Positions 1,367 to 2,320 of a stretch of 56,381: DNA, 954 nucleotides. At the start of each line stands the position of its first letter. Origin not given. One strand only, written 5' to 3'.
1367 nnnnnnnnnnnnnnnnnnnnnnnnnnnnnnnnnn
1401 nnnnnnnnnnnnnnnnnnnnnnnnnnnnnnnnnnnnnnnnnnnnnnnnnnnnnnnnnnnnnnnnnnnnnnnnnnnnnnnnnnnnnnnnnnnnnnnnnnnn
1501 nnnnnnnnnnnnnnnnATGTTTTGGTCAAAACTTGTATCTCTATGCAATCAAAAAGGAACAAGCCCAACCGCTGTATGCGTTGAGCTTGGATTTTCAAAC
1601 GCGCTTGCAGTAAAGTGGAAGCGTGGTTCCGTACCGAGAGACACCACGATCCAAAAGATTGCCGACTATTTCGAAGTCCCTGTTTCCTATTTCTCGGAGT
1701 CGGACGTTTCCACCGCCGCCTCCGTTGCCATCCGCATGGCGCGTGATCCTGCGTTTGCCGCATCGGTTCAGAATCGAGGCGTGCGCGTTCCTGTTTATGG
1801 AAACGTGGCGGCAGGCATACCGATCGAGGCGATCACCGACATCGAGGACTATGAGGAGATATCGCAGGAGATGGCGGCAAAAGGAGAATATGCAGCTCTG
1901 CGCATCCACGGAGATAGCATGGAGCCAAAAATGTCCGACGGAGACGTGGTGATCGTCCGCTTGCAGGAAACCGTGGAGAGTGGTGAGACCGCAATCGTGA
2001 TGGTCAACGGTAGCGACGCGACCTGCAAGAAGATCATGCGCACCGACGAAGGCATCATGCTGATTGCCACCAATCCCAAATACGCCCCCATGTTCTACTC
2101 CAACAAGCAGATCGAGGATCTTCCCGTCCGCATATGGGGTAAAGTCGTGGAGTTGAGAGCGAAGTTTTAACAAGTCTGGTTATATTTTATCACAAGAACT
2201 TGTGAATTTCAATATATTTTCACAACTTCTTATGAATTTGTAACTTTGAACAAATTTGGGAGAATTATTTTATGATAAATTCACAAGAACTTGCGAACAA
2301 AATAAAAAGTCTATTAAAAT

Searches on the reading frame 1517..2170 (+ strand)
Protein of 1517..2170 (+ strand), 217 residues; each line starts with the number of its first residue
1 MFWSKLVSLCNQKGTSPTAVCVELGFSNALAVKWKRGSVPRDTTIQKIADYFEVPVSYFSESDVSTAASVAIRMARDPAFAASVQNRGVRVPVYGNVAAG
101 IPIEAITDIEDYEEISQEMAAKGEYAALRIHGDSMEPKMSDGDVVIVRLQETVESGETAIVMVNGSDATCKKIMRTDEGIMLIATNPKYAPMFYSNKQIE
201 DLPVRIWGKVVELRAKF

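Call 21: find_encoding_contigs(protein=window:1517-2170:+, flank=6000, max_places=10)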
Protein window:1517-2170:+ (217 aa): no gene with exactly this product is on record in the collection.

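Call 23: find_related_loci(query=window:1517-2170:+, collection=viral_contigs, flank=4000)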
Query window:1517-2170:+ (217 aa) in viral_contigs; peptide patterns used: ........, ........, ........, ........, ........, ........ (x = any residue, [..] = any of these).
18 stretches matched a pattern; 11 encode a relative of the query (tblastn E <= 1e-3); 11 distinct loci.
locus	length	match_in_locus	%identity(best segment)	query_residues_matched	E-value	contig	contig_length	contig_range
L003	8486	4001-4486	63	40-217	3e-71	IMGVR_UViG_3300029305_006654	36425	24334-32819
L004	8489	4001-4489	52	40-217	7e-55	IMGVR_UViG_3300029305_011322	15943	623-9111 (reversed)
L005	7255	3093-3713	43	2-217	6e-55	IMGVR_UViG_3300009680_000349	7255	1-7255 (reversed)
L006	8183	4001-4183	56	1-61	1e-20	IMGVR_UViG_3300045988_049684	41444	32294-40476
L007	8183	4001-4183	43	2-61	9e-10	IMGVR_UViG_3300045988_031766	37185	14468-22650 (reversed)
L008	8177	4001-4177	39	3-60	7e-10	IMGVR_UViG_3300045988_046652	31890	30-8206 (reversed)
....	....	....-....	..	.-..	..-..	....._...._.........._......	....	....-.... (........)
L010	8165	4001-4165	40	6-59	7e-9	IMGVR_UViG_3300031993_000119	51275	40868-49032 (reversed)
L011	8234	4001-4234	31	9-78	2e-5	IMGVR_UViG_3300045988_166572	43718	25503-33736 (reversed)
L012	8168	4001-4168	32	5-59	1e-4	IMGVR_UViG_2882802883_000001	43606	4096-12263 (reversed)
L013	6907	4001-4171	33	4-59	3e-4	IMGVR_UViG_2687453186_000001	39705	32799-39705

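Call 37: find_homologous_proteins(query=window:1517-2170:+)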
Query window:1517-2170:+ (217 aa): 4761 proteins with E <= 0.001 among 5383 candidates; the best 120 are listed.
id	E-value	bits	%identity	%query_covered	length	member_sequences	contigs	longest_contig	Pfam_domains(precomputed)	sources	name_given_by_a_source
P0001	1.2e-131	454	94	100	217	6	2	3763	PF00717.29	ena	-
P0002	5.3e-127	439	91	100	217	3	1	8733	PF00717.29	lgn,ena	-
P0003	1.3e-122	425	88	100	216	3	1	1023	PF00717.29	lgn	-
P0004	2.1e-121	421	86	100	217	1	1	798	PF00717.29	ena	-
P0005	9.9e-119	412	84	100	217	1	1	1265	PF00717.29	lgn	-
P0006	1.8e-117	408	84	100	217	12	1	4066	PF00717.29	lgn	-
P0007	3.4e-115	401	82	100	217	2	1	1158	PF00717.29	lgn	-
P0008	1.3e-109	383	79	100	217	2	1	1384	PF00717.29,PF01381.29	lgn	-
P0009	6.4e-108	377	78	100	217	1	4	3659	PF00717.29,PF01381.29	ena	-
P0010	3.0e-107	375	78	100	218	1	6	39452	PF00717.29,PF01381.29,PF13443.13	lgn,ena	-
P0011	1.5e-106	373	76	100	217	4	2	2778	PF00717.29,PF01381.29,PF13443.13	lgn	-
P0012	6.5e-102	357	73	100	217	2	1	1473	PF00717.29,PF01381.29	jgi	jgi:repressor LexA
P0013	1.0e-101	357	75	100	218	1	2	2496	PF00717.29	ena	-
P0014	1.2e-101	356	73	100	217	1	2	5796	PF00717.29,PF01381.29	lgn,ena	-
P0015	9.4e-98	344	68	100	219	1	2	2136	PF00717.29,PF01381.29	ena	-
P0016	3.4e-97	342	68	100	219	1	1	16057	PF00717.29,PF01381.29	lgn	-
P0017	1.0e-95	337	69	100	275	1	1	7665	PF00717.29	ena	-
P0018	1.6e-95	337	67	100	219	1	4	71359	PF00717.29,PF01381.29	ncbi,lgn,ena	-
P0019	4.7e-90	319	71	100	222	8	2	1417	PF12844.14,PF00717.29,PF01381.29,PF13560.13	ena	-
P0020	6.9e-88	312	70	98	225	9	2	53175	PF12844.14,PF00717.29,PF01381.29,PF13560.13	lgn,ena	-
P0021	2.0e-86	307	57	100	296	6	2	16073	PF12844.14,PF00717.29,PF01381.29,PF13560.13,PF13443.13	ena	-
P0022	1.2e-85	304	67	100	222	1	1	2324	PF12844.14,PF00717.29,PF01381.29,PF13560.13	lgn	-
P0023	5.4e-82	292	64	100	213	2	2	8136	PF12844.14,PF00717.29,PF01381.29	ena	-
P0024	2.4e-81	290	62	100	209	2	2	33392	PF00717.29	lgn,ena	-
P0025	1.9e-80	287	60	100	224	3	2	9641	PF00717.29,PF13443.13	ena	-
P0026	2.3e-80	287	60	100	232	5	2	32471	PF00717.29,PF13443.13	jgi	jgi:repressor LexA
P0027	7.4e-80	285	59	100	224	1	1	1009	PF00717.29,PF13443.13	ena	-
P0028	1.3e-79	285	61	100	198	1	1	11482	PF00717.29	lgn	-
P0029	5.4e-78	279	60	100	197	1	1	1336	PF00717.29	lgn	-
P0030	2.8e-77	277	60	100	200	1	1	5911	PF00717.29,PF01381.29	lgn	-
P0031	4.1e-77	276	60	100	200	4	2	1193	PF00717.29,PF01381.29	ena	-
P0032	7.8e-77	276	53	100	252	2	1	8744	PF00717.29,PF01381.29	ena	-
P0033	1.0e-76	275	53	100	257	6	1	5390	PF12844.14,PF00717.29,PF01381.29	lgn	-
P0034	1.0e-76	275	55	100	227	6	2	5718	PF00717.29,PF01381.29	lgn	-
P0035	2.9e-76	274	56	100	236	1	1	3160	PF00717.29,PF01381.29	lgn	-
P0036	4.4e-76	273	61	100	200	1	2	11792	PF00717.29,PF01381.29,PF13443.13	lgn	-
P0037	7.5e-76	272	61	100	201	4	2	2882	PF00717.29,PF01381.29,PF13443.13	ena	-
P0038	1.2e-75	272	59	100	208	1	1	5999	PF00717.29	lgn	-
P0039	1.9e-75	271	58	100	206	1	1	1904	PF00717.29,PF01381.29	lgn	-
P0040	4.2e-74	267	57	100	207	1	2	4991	PF00717.29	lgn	-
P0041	2.2e-73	264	58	100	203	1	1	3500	PF00717.29,PF01381.29,PF13443.13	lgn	-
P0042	3.8e-73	264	53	100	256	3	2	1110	PF00717.29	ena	-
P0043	5.9e-73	263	58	100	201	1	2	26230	PF00717.29,PF01381.29,PF13443.13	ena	-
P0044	9.5e-73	262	59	100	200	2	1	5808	PF12844.14,PF00717.29,PF01381.29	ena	-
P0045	2.3e-72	261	56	100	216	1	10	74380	PF00717.29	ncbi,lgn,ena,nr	ncbi:MAG: LexA family transcriptional regulator [Clostridia bacterium]|nr:LexA family transcriptiona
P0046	2.8e-72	261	56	100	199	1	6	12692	PF00717.29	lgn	-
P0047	4.9e-72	260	58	100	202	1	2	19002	PF00717.29,PF01381.29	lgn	-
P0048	5.7e-72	260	60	100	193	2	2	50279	PF00717.29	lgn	-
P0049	9.0e-72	259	91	59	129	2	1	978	PF00717.29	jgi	jgi:repressor LexA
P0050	1.0e-71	259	56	100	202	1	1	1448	PF00717.29,PF01381.29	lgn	-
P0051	2.2e-70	255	53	100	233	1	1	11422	PF00717.29,PF01381.29,PF13443.13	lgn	-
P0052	7.5e-70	253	48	100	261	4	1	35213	PF00717.29,PF01381.29,PF13443.13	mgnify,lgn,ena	mgnify:CR=1 FL=1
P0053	1.6e-69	252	57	100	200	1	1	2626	PF00717.29,PF01381.29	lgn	-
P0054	1.7e-69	252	58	100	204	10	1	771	PF00717.29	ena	-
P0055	2.2e-69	251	56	100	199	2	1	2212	PF12844.14,PF00717.29,PF01381.29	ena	-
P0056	1.5e-68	248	56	100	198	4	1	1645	PF00717.29,PF01381.29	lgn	-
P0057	2.9e-68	248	56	100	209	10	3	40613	PF00717.29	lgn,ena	-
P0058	3.1e-68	247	55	100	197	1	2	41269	PF00717.29,PF01381.29,PF13443.13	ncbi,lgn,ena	-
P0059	4.2e-68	247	57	100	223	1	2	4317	PF12844.14,PF00717.29,PF01381.29,PF13560.13,PF13443.13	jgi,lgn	-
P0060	9.4e-68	246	55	100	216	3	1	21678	PF00717.29,PF01381.29,PF13443.13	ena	-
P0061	3.9e-67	244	54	100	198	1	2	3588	PF00717.29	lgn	-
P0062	5.2e-67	243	53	100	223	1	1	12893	PF00717.29,PF01381.29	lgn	-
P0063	7.2e-67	243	55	100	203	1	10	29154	PF00717.29,PF13443.13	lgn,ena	-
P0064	8.1e-67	243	55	100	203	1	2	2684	PF00717.29,PF13443.13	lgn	-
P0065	9.4e-67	243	57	100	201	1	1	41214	PF12844.14,PF00717.29,PF01381.29,PF07022.20,PF13443.13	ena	-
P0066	1.4e-66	242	54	100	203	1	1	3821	PF00717.29,PF13443.13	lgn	-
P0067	1.7e-66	242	54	100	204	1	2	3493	PF00717.29,PF13443.13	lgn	-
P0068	1.7e-66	242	54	100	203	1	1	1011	PF00717.29,PF13443.13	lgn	-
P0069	1.9e-66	242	54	98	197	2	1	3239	PF12844.14,PF00717.29,PF01381.29,PF13560.13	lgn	-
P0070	2.2e-66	241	57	98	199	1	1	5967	PF12844.14,PF00717.29,PF01381.29,PF13560.13,PF13443.13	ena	-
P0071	3.2e-66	241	55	100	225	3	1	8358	PF12844.14,PF00717.29,PF01381.29,PF13560.13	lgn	-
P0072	3.4e-66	241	54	100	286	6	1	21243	PF00717.29,PF01381.29,PF13560.13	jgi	jgi:repressor LexA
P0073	3.5e-66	241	54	100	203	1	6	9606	PF00717.29,PF13443.13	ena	-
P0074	4.9e-66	240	56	89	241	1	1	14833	PF00717.29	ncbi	-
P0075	6.2e-66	240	56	100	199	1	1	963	PF00717.29,PF13443.13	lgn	-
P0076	1.1e-65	239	52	100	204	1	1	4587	PF00717.29,PF01381.29,PF13443.13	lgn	-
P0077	1.1e-65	239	53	100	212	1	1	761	PF00717.29,PF01381.29,PF13443.13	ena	-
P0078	1.2e-65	239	54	100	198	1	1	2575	PF00717.29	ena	-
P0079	1.5e-65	239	56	98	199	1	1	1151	PF12844.14,PF00717.29,PF01381.29,PF13560.13,PF13443.13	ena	-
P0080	2.3e-65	238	54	100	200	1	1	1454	PF00717.29,PF01381.29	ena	-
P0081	3.3e-65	238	55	100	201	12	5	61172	PF12844.14,PF00717.29,PF01381.29,PF13443.13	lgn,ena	-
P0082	3.4e-65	238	56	100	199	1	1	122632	PF00717.29,PF01381.29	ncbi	-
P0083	3.5e-65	237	53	99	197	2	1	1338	PF00717.29,PF01381.29,PF13443.13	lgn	-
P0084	4.5e-65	237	54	100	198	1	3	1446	PF00717.29,PF01381.29,PF13443.13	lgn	-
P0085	5.6e-65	237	55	100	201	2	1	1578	PF00717.29,PF13443.13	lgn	-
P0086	6.6e-65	237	55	100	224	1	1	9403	PF12844.14,PF00717.29,PF01381.29,PF07022.20,PF13560.13,PF13443.13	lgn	-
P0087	6.7e-65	237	50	100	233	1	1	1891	PF00717.29,PF01381.29,PF13443.13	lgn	-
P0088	7.6e-65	236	55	100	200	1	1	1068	PF12844.14,PF00717.29,PF01381.29,PF13443.13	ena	-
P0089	8.4e-65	236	54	97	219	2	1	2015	PF00717.29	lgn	-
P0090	1.3e-64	236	53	100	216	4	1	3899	PF00717.29,PF01381.29,PF13443.13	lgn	-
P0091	1.4e-64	236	53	100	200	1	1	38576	PF00717.29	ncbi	-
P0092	1.5e-64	235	53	100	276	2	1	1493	PF13744.13,PF12844.14,PF00717.29,PF01381.29,PF04545.23,PF15731.12,PF13560.13,PF13443.13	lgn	-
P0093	1.7e-64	235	54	100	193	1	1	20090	PF00717.29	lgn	-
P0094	1.8e-64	235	57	98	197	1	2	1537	PF12844.14,PF00717.29,PF01381.29,PF04545.23,PF13560.13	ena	-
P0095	2.3e-64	235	54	97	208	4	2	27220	PF12844.14,PF00717.29,PF01381.29,PF13560.13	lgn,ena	-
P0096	4.4e-64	234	54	100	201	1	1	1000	PF00717.29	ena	-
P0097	5.4e-64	234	58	88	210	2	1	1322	PF12844.14,PF00717.29,PF01381.29,PF13560.13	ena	-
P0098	5.9e-64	233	55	100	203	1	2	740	PF00717.29,PF13443.13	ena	-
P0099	6.1e-64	233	53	100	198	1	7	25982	PF00717.29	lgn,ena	-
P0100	7.4e-64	233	54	100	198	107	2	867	PF00717.29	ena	-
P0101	7.7e-64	233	53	99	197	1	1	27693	PF12844.14,PF00717.29,PF01381.29,PF04545.23,PF13560.13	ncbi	-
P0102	9.9e-64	233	53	100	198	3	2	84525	PF00717.29,PF01381.29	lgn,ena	-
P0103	2.0e-63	232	51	99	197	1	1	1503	PF00717.29,PF13443.13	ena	-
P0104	2.3e-63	232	57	90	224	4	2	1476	PF00717.29,PF01381.29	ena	-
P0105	2.4e-63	231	54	99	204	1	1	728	PF00717.29,PF01381.29,PF13443.13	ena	-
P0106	2.5e-63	231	54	100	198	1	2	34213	PF00717.29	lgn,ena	-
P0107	3.0e-63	231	55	99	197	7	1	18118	PF12844.14,PF00717.29,PF01381.29,PF13560.13,PF13443.13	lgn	-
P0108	3.1e-63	231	52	100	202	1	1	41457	PF00717.29,PF01381.29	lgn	-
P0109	3.1e-63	231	64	82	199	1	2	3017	PF12844.14,PF00717.29,PF01381.29,PF13560.13,PF13443.13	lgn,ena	-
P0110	3.6e-63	231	52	100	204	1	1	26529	PF00717.29,PF01381.29,PF13443.13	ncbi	-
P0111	4.2e-63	231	64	82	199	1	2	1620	PF12844.14,PF00717.29,PF01381.29,PF13560.13,PF13443.13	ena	-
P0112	4.5e-63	231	56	97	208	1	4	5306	PF12844.14,PF00717.29,PF01381.29,PF13560.13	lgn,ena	-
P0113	4.7e-63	231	52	99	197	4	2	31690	PF00717.29,PF01381.29,PF13443.13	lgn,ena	-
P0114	6.8e-63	230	59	88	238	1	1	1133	PF12844.14,PF00717.29,PF01381.29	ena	-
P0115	7.7e-63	230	58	88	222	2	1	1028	PF12844.14,PF00717.29,PF01381.29,PF13560.13,PF13443.13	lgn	-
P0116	8.0e-63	230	53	100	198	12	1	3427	PF00717.29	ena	-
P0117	9.1e-63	230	64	76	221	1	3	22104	PF00717.29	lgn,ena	-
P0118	1.0e-62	229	50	100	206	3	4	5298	PF00717.29,PF13443.13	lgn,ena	-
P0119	1.3e-62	229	54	95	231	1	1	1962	PF12844.14,PF00717.29,PF01381.29,PF13560.13,PF13443.13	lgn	-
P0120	1.5e-62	229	53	100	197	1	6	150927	PF00717.29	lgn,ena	-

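Call 38: find_encoding_contigs(protein=P0001, flank=4000, max_places=6)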
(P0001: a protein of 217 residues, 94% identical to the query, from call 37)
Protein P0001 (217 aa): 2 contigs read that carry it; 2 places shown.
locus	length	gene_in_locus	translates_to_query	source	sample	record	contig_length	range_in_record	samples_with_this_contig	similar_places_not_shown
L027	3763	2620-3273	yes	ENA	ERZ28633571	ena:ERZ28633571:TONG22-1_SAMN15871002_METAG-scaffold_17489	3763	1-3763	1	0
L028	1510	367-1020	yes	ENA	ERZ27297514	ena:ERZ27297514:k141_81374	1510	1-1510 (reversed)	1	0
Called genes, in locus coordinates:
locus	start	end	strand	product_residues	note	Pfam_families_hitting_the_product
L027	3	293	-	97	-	?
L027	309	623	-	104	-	-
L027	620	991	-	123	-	-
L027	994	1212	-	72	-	-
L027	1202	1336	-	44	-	-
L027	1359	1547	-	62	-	PF13560:HTH_31, PF12844:HTH_19, PF01381:HTH_3, PF13443:HTH_26 (weak)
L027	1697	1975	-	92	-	-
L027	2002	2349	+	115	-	-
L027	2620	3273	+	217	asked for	PF00717:Peptidase_S24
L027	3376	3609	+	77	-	PF13443:HTH_26 (weak)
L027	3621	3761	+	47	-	?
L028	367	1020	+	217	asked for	PF00717:Peptidase_S24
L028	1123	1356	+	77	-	PF13443:HTH_26 (weak)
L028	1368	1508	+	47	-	?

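Call 39: find_encoding_contigs(protein=P0002, flank=4000, max_places=6)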
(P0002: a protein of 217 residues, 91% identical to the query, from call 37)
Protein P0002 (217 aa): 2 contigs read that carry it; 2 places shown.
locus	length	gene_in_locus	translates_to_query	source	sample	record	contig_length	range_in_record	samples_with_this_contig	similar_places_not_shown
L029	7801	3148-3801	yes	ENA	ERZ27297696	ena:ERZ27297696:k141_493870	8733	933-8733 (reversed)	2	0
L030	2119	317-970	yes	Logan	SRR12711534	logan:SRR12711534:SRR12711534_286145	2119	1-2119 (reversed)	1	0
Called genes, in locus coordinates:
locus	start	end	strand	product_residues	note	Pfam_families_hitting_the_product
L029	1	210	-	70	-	?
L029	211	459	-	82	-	-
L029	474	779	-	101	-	-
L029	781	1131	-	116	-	PF07453:NUMOD1 (weak), PF22083:I-HmuI_NUMOD-like (weak)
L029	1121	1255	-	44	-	-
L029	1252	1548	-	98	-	-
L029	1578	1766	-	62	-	PF13560:HTH_31, PF12844:HTH_19, PF01381:HTH_3, PF13443:HTH_26 (weak)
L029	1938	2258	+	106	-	-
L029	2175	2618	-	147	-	-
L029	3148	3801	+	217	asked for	PF00717:Peptidase_S24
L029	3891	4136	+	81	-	PF13443:HTH_26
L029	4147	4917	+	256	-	-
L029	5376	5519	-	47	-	-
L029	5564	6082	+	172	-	-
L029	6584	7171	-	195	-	-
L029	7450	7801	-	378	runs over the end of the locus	PF00266:Aminotran_5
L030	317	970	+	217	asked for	PF00717:Peptidase_S24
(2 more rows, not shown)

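Call 40: find_encoding_contigs(protein=P0006, flank=4000, max_places=6)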
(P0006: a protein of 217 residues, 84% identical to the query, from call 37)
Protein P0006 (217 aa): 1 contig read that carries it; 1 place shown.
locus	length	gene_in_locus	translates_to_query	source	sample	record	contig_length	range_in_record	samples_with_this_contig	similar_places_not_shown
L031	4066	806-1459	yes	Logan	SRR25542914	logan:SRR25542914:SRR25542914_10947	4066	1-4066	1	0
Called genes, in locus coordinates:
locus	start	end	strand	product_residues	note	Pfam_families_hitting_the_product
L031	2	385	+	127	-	?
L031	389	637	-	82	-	-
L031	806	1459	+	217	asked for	PF00717:Peptidase_S24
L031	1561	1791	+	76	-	-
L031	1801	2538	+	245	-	-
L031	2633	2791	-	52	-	-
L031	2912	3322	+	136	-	PF13443:HTH_26 (weak), PF13560:HTH_31 (weak), PF01381:HTH_3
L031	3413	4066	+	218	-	?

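Call 41: find_encoding_contigs(protein=P0010, flank=4000, max_places=6)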
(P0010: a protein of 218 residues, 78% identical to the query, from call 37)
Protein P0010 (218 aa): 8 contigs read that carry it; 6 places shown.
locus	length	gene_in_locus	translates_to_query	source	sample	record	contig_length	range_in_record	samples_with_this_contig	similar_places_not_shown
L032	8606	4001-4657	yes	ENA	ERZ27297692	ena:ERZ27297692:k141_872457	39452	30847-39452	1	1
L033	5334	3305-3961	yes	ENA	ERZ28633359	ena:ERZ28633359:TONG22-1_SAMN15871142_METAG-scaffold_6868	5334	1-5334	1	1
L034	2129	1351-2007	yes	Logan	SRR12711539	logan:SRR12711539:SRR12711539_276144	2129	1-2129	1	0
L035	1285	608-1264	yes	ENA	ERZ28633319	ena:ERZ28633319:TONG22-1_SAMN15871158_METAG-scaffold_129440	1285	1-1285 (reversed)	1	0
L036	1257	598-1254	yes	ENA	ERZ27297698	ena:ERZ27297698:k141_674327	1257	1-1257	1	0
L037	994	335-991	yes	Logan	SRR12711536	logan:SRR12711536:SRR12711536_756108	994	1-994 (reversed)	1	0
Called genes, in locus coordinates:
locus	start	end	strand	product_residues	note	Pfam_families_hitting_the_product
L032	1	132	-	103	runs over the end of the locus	-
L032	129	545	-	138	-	-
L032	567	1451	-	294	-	PF14297:Lin1244_N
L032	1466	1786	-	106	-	-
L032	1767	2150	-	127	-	-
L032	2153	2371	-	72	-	-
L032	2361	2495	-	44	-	-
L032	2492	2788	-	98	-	-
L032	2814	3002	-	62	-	PF13560:HTH_31, PF01381:HTH_3, PF12844:HTH_19, PF13443:HTH_26 (weak)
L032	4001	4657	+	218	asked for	PF01381:HTH_3 (weak), PF13443:HTH_26 (faint), PF00717:Peptidase_S24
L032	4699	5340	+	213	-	-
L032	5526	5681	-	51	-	-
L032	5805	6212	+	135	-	PF13443:HTH_26 (faint), PF13560:HTH_31 (weak), PF01381:HTH_3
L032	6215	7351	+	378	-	PF14657:Arm-DNA-bind_4 (faint), PF14659:Phage_int_SAM_3, PF00589:Phage_integrase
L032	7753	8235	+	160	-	-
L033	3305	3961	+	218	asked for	PF01381:HTH_3 (weak), PF13443:HTH_26 (faint), PF00717:Peptidase_S24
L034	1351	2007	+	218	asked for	PF01381:HTH_3 (weak), PF13443:HTH_26 (faint), PF00717:Peptidase_S24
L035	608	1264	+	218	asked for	PF01381:HTH_3 (weak), PF13443:HTH_26 (faint), PF00717:Peptidase_S24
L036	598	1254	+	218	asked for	PF01381:HTH_3 (weak), PF13443:HTH_26 (faint), PF00717:Peptidase_S24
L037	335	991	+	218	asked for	PF01381:HTH_3 (weak), PF13443:HTH_26 (faint), PF00717:Peptidase_S24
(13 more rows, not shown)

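Call 48: find_encoding_contigs(protein=P0009, flank=3000, max_places=6)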
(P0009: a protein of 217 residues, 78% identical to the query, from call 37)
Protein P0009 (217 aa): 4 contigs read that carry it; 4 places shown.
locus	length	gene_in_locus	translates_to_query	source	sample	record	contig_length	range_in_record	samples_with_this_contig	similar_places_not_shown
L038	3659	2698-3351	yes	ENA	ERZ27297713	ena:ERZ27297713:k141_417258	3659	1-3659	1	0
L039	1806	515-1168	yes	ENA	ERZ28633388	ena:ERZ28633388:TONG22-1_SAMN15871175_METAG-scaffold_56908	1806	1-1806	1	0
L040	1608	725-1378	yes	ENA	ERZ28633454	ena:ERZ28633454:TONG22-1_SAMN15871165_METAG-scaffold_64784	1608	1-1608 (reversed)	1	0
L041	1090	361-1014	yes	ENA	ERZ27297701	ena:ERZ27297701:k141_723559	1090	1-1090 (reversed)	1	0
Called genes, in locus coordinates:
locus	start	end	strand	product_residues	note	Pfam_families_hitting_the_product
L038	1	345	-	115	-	?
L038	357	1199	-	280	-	PF14297:Lin1244_N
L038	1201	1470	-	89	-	PF12844:HTH_19 (weak), PF01381:HTH_3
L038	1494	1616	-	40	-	-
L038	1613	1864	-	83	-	-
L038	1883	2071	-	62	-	PF13560:HTH_31, PF12844:HTH_19, PF01381:HTH_3, PF13443:HTH_26 (weak)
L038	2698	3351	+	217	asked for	PF01381:HTH_3 (faint), PF00717:Peptidase_S24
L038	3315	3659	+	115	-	?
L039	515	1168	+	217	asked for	PF01381:HTH_3 (faint), PF00717:Peptidase_S24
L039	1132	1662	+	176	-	-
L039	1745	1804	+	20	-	?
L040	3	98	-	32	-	?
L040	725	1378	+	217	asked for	PF01381:HTH_3 (faint), PF00717:Peptidase_S24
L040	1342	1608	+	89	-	?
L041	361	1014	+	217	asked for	PF01381:HTH_3 (faint), PF00717:Peptidase_S24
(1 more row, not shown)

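Call 49: find_encoding_contigs(protein=P0014, flank=3000, max_places=6)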
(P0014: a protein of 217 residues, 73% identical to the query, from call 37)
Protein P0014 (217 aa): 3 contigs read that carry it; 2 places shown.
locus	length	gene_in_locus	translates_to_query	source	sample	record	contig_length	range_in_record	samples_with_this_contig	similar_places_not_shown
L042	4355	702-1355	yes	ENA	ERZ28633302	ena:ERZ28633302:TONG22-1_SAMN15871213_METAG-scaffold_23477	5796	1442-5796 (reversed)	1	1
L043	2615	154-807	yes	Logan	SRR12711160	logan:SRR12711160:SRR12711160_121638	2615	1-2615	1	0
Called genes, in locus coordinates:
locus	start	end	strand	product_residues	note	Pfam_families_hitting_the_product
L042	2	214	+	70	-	?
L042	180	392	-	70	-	-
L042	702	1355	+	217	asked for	PF01381:HTH_3 (weak), PF00717:Peptidase_S24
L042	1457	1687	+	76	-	-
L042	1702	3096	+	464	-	PF13250:SNIPE, PF10544:T5orf172, PF13455:MUG113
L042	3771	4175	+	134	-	PF13443:HTH_26 (weak), PF13560:HTH_31 (weak), PF01381:HTH_3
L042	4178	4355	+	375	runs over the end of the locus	PF14657:Arm-DNA-bind_4 (weak), PF14659:Phage_int_SAM_3, PF00589:Phage_integrase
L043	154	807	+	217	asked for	PF01381:HTH_3 (weak), PF00717:Peptidase_S24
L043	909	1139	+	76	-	-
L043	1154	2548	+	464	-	PF13250:SNIPE, PF10544:T5orf172, PF13455:MUG113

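Call 50: find_encoding_contigs(protein=P0018, flank=3000, max_places=6)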
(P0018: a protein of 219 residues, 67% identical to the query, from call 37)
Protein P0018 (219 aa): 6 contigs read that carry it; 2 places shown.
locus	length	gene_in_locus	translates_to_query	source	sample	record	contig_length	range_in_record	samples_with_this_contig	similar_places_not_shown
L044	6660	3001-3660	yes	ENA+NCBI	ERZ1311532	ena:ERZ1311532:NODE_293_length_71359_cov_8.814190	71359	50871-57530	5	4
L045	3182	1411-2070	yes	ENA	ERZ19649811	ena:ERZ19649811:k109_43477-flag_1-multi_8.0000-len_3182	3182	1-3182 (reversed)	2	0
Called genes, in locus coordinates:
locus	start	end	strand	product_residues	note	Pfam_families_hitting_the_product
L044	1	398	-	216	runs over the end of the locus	-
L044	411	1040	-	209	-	-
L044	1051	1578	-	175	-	PF05565:Sipho_Gp157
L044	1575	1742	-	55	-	-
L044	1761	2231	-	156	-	PF22083:I-HmuI_NUMOD-like (faint)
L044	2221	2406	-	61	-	-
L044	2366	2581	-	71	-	-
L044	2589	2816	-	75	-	PF12844:HTH_19 (weak), PF13443:HTH_26 (faint), PF01381:HTH_3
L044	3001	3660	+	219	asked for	PF01381:HTH_3 (weak), PF00717:Peptidase_S24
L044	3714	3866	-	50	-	-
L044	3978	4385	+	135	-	PF13443:HTH_26 (weak), PF13560:HTH_31 (weak), PF01381:HTH_3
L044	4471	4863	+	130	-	PF06356:DUF1064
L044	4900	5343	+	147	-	-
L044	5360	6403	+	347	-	PF14659:Phage_int_SAM_3, PF22022:Phage_int_M, PF00589:Phage_integrase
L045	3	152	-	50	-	?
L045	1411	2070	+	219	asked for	PF01381:HTH_3 (weak), PF00717:Peptidase_S24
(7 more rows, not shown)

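Call 78: search_protein_families(library=pfam, proteins=[window:1517-2170:+], max_evalue=0.001)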
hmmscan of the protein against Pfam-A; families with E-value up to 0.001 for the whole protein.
window:1517-2170:+ (217 aa): 2 families
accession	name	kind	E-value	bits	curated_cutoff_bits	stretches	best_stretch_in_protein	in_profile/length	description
PF00717.28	Peptidase_S24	-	2.6e-29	101.7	23.3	1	92-211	1-116/116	Peptidase S24-like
PF01381.28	HTH_3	-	0.00032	21.1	23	0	10-59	5-55/55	Helix-turn-helix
